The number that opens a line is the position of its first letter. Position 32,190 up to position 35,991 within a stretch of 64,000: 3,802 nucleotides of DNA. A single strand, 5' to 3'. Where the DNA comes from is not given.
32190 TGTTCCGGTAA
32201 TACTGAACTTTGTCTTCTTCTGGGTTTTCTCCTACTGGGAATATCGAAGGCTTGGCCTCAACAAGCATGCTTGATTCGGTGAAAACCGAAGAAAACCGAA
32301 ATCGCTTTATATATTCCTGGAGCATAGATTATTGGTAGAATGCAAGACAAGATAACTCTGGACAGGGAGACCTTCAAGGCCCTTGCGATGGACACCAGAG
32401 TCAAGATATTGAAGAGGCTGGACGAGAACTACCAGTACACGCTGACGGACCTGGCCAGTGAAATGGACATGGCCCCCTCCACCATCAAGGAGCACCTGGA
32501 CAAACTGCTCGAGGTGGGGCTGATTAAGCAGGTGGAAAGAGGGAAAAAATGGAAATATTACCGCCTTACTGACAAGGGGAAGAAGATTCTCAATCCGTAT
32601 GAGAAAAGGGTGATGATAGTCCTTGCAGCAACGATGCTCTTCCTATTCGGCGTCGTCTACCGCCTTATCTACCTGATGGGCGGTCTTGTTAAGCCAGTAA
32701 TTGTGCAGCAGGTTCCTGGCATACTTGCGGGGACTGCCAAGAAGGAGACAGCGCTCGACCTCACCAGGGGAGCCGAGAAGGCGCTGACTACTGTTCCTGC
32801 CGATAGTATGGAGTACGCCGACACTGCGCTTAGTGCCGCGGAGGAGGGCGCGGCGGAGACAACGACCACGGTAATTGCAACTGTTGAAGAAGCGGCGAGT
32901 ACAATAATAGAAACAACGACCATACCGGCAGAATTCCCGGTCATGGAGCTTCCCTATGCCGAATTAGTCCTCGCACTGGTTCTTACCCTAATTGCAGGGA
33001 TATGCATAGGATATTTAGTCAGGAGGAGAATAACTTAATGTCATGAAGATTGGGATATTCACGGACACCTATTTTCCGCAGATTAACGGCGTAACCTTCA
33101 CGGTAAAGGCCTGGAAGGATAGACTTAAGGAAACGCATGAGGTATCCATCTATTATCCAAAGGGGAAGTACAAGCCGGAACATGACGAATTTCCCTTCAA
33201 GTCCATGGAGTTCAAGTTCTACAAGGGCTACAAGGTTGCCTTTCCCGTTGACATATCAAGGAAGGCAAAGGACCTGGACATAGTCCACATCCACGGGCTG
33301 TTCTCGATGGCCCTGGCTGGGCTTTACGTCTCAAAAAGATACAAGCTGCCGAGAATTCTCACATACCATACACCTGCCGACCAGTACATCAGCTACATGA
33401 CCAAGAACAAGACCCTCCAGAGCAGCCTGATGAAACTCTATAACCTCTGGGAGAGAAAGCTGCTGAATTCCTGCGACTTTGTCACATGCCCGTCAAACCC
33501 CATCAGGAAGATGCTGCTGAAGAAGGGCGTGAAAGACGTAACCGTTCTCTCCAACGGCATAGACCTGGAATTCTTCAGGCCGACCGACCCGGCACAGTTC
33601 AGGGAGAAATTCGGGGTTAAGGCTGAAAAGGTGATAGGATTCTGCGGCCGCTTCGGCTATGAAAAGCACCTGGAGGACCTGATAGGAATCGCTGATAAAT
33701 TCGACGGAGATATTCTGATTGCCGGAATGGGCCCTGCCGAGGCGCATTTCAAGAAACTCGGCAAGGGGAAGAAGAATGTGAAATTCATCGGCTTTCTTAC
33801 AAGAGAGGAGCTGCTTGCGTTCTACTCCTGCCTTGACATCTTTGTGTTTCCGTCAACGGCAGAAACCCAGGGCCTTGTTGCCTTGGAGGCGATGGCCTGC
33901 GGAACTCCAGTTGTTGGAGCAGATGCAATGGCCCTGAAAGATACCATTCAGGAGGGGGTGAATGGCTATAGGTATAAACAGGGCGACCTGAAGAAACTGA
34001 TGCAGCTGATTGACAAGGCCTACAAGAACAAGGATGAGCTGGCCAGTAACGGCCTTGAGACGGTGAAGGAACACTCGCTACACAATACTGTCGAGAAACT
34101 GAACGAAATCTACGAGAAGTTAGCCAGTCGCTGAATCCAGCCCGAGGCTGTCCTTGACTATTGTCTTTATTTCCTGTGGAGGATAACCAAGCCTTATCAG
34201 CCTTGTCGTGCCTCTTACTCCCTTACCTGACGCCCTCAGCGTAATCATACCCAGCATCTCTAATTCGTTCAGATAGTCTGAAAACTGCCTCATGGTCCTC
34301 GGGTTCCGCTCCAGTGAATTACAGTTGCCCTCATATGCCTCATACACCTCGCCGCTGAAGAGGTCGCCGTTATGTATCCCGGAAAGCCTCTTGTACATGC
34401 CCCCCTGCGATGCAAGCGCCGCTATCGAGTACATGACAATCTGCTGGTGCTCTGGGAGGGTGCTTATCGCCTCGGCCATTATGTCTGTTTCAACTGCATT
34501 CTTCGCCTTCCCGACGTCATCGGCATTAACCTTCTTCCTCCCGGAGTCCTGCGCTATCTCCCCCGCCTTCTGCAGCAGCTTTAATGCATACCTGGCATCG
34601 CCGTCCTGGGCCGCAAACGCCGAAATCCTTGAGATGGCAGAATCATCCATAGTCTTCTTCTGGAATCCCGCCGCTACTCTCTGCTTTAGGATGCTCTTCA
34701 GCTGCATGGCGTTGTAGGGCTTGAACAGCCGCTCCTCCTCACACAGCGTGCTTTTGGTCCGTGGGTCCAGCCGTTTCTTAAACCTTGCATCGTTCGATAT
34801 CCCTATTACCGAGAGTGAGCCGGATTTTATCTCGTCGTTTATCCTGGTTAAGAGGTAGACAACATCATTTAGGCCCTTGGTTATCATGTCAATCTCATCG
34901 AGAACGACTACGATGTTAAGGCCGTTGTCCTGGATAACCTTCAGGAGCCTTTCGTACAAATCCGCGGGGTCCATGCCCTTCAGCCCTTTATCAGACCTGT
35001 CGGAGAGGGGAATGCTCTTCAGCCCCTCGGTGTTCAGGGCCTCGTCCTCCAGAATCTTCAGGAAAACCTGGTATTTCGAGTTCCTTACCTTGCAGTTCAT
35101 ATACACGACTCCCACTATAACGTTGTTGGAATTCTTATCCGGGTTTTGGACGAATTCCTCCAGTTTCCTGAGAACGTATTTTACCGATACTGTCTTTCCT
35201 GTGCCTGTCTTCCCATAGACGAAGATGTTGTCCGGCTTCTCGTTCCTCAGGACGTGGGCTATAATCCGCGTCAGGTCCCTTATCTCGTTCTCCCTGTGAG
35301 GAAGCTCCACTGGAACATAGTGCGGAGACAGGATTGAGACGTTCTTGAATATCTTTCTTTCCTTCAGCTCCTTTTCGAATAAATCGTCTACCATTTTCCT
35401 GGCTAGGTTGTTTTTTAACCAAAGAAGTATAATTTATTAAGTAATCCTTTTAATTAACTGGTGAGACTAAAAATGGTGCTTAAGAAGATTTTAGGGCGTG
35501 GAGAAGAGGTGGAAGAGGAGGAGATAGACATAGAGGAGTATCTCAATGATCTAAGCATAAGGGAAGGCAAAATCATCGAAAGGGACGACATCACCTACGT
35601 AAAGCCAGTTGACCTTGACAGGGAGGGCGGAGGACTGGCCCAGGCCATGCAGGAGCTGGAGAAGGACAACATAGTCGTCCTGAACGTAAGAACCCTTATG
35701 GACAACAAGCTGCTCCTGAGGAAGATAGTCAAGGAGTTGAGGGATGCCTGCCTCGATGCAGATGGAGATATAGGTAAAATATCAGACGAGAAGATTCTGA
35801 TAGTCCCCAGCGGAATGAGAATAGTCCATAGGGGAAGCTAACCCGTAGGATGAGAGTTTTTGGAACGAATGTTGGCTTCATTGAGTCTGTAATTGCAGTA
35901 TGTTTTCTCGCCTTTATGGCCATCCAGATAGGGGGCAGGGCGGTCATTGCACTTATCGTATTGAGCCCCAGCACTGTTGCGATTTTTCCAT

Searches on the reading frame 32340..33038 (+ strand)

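Call 90: search_protein_families(library=pfam, proteins=[window:32340-33038:+], max_evalue=0.001)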
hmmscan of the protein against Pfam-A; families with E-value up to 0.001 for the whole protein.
window:32340-33038:+ (232 aa): 13 families
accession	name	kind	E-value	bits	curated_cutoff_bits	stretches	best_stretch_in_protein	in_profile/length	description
PF01022.26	HTH_5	-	3.2e-10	40.2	22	1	19-63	3-46/47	Bacterial regulatory protein, arsR family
PF12840.13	HTH_20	-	5.5e-08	33.1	27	1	18-65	4-51/51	Helix-turn-helix domain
PF13412.12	HTH_24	-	4.1e-07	29.9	21.9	1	18-63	3-48/48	Winged helix-turn-helix DNA-binding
PF14947.12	HTH_45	-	7e-06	26.4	25.5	1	22-89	10-71/77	Winged helix-turn-helix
PF25213.1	HVO_A0261_N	-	8.3e-06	26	35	1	16-89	9-76/86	HVO_A0261 N-terminal domain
PF01047.28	MarR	-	1.3e-05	25.4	24.6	1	19-63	4-48/59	MarR family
PF24038.1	DUF7347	-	1.8e-05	25.3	27.6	1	10-84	3-74/77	Domain of unknown function (DUF7347)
PF22194.2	F-93_WHD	-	0.00011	22.7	28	1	35-80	18-62/62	F-93, winged-helix domain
PF25212.1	HVO_A0114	-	0.00013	22.1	27.6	1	11-71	15-75/84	HVO_A0114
PF03551.20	PadR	-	0.00025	21.4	27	1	34-84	14-73/75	Transcriptional regulator PadR-like family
PF07381.18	EarA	-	0.00035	20.8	22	0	54-84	57-87/90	EarA-like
PF14277.12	DUF4364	-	0.00055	20.2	26.9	0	48-91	35-77/162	Domain of unknown function (DUF4364)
PF10007.15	DUF2250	-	0.00069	20.1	24.4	0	21-66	11-56/93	Uncharacterized protein conserved in archaea (DUF2250)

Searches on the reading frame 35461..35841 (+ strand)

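Call 90: search_protein_families(library=pfam, proteins=[window:35461-35841:+], max_evalue=0.001)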
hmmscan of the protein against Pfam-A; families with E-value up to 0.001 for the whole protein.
window:35461-35841:+ (126 aa): 1 family
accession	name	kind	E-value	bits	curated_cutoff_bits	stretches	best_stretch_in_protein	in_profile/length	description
PF04472.17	SepF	-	6.1e-10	39.6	27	1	60-121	13-72/72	Cell division protein SepF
